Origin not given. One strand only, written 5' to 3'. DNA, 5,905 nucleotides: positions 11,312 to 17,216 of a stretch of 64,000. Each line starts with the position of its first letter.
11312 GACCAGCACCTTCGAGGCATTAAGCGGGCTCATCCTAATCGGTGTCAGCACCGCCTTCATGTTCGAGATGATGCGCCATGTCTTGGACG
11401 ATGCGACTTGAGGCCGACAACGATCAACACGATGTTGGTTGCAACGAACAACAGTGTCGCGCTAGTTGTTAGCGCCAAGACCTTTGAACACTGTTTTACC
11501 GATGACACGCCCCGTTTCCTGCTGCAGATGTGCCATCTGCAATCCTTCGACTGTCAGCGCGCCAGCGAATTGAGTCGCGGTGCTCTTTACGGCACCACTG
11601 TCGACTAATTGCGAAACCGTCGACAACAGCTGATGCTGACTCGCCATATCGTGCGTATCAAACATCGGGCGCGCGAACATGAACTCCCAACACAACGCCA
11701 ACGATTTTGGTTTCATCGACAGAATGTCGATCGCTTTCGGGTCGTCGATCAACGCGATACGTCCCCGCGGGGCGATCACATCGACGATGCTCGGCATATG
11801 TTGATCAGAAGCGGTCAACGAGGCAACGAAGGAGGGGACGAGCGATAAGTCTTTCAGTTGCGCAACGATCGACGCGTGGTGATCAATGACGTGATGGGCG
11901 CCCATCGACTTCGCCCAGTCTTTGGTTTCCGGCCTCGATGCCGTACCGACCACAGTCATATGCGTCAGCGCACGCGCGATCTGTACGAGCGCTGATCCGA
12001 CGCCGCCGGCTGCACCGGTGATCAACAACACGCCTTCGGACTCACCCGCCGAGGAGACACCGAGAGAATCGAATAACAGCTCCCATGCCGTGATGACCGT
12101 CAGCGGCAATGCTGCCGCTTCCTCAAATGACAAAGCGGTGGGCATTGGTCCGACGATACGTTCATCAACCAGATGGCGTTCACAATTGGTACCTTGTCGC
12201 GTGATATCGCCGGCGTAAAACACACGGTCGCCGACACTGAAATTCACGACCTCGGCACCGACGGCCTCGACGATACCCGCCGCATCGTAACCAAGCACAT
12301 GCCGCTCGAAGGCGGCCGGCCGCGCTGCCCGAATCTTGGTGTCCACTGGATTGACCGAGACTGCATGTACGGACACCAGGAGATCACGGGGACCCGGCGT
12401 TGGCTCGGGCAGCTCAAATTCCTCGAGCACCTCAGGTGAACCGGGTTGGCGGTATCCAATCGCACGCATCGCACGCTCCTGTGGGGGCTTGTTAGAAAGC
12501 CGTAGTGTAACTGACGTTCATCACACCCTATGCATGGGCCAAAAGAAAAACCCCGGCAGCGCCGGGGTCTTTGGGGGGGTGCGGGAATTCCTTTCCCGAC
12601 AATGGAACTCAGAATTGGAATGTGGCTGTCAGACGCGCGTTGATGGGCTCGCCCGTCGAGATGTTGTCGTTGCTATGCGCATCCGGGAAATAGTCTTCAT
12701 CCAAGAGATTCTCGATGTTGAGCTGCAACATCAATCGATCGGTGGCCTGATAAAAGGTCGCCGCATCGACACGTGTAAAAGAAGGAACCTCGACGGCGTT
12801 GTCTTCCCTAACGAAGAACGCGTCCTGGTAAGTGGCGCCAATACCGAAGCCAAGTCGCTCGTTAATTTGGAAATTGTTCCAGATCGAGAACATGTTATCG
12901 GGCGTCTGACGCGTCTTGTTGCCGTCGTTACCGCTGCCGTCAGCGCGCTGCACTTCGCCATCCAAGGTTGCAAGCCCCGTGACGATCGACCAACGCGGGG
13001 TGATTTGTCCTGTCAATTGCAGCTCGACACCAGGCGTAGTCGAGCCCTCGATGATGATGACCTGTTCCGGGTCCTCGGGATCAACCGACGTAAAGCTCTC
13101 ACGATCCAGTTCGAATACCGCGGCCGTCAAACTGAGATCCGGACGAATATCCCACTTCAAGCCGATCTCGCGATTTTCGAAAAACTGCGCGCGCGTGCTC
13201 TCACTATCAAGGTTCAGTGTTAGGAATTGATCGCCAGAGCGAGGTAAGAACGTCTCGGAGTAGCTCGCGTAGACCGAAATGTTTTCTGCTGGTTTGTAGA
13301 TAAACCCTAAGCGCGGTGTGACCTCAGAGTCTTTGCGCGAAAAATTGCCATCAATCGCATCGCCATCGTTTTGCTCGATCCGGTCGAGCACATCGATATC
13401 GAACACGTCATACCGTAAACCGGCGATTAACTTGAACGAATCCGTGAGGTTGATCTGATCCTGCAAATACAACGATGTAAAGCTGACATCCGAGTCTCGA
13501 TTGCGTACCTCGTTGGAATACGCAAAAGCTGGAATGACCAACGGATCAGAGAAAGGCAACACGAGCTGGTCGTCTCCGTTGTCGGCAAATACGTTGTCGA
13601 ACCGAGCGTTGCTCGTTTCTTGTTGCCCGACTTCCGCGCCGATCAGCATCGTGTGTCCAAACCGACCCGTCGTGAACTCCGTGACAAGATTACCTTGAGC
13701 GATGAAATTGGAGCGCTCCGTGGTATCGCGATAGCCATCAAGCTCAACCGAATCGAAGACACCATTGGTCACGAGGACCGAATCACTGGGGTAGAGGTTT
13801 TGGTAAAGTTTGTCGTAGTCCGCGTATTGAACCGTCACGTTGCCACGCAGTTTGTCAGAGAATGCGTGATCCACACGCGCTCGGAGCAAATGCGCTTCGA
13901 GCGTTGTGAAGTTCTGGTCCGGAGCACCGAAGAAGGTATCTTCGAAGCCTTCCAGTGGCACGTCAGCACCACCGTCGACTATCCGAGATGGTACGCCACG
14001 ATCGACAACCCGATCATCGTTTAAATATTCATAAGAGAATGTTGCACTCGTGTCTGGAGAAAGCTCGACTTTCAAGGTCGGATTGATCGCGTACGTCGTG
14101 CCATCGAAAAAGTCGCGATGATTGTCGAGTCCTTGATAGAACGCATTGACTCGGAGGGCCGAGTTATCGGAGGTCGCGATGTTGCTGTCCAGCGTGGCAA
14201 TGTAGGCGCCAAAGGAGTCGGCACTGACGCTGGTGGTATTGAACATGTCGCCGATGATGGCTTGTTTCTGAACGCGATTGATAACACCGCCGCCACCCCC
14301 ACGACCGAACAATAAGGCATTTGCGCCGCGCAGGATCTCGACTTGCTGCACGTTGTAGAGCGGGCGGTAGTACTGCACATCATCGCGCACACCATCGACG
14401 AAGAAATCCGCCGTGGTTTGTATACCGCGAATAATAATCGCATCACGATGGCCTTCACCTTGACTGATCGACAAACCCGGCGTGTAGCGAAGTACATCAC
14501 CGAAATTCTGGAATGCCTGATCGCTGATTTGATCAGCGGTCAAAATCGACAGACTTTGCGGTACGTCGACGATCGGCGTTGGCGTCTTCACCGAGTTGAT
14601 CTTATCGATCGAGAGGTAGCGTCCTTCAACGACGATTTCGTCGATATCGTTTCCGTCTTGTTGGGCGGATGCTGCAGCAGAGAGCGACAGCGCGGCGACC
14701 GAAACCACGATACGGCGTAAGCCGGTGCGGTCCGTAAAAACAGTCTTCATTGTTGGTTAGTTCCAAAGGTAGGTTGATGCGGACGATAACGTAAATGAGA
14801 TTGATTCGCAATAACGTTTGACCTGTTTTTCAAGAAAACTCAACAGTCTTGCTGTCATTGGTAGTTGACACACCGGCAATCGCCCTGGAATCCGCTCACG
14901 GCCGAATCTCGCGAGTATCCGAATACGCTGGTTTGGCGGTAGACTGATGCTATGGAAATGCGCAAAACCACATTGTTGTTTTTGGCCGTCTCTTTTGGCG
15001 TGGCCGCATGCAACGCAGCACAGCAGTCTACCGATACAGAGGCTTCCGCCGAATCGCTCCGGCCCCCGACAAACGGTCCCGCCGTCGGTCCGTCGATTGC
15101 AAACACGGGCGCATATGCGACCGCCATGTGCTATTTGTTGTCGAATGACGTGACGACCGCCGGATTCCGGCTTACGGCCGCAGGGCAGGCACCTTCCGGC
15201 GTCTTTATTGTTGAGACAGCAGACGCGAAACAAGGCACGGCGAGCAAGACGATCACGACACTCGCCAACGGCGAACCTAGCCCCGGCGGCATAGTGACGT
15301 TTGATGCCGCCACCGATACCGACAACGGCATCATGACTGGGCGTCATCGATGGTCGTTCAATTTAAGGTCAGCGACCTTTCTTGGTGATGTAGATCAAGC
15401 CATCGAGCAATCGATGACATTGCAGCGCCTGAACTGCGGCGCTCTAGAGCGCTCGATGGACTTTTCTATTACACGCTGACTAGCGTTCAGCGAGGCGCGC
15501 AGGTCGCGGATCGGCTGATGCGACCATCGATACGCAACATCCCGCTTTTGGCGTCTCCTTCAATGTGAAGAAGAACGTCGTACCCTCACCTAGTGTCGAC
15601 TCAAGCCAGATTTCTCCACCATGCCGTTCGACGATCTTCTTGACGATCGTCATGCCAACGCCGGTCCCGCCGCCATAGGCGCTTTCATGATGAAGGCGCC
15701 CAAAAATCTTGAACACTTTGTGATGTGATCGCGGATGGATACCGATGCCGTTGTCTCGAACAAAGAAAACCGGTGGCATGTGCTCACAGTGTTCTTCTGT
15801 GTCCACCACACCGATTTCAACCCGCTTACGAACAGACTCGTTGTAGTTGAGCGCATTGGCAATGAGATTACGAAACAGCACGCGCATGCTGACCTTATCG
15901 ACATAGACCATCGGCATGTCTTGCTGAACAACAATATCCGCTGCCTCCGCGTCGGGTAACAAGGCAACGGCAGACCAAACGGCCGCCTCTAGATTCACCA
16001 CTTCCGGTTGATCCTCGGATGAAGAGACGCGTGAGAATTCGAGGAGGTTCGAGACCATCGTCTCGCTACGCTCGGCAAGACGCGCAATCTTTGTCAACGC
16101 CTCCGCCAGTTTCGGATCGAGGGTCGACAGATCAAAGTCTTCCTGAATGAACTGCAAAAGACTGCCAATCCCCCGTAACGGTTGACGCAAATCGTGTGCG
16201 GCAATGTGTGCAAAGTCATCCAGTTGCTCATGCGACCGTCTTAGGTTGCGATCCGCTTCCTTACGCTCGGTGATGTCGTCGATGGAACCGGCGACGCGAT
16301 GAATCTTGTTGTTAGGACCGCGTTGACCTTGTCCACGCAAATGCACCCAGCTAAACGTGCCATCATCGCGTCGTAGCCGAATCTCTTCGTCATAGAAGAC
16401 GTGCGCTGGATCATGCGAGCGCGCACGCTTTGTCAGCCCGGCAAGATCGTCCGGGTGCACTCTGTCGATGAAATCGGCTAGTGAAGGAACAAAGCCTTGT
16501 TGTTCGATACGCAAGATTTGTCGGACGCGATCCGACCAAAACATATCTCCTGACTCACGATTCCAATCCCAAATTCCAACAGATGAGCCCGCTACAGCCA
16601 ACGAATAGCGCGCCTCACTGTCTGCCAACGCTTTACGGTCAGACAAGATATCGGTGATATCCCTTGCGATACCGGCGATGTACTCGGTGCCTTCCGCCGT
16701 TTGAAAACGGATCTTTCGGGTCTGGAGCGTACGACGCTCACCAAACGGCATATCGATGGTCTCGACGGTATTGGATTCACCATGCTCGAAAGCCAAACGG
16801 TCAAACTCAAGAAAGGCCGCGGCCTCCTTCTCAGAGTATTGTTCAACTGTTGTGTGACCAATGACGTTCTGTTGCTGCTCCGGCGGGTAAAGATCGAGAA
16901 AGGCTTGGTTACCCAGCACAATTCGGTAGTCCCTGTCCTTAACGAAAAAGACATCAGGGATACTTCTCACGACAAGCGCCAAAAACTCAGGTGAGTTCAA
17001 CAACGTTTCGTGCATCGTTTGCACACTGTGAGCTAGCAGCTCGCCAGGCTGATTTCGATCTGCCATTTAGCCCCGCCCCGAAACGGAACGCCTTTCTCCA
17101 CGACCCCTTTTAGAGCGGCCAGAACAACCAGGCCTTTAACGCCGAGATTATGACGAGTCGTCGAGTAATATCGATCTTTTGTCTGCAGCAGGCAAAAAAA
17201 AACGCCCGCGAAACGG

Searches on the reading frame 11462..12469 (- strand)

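Call 52: search_protein_families(library=pfam, proteins=[window:11462-12469:-], max_evalue=0.00001)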
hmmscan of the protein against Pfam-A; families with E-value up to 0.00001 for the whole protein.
window:11462-12469:- (335 aa): 3 families
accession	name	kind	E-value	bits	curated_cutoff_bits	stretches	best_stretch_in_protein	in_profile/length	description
PF08240.17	ADH_N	-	3.2e-13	50.3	23.5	1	26-97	1-73/104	Alcohol dehydrogenase GroES-like domain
PF00107.32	ADH_zinc_N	-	3.6e-13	50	31.8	1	156-241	1-88/129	Zinc-binding dehydrogenase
PF13602.12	ADH_zinc_N_2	-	3.8e-08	34.8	27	1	189-327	1-133/134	Zinc-binding dehydrogenase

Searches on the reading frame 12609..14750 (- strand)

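Call 52: search_protein_families(library=pfam, proteins=[window:12609-14750:-], max_evalue=0.00001)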
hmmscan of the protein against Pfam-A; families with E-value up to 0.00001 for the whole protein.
window:12609-14750:- (713 aa): 2 families
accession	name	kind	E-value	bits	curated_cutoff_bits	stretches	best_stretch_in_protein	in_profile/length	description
PF00593.30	TonB_dep_Rec_b-barrel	-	8.2e-51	174.7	27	1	229-682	8-436/436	TonB dependent receptor-like, beta-barrel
PF07715.20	Plug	-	1.1e-20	74.6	23.9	1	61-156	3-107/107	TonB-dependent Receptor Plug Domain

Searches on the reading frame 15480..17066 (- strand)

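Call 53: search_protein_families(library=pfam, proteins=[window:15480-17066:-], max_evalue=0.00001)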
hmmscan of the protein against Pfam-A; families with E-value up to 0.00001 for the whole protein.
window:15480-17066:- (528 aa): 5 families
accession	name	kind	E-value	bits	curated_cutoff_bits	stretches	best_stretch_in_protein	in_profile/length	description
PF02518.31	HATPase_c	-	3.9e-22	79.2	26.4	1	390-505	2-110/111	Histidine kinase-, DNA gyrase B-, and HSP90-like ATPase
PF08447.18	PAS_3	-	2.6e-12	47.3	25.6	1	175-261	2-88/89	PAS fold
PF08448.16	PAS_4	-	1e-11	45.5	23.1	1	34-139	2-107/110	PAS fold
PF00512.31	HisKA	-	3.4e-11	43.5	26.9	1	282-348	2-64/66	His Kinase A (phospho-acceptor) domain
PF00989.32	PAS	-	1.6e-08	35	22.6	0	28-137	2-113/113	PAS fold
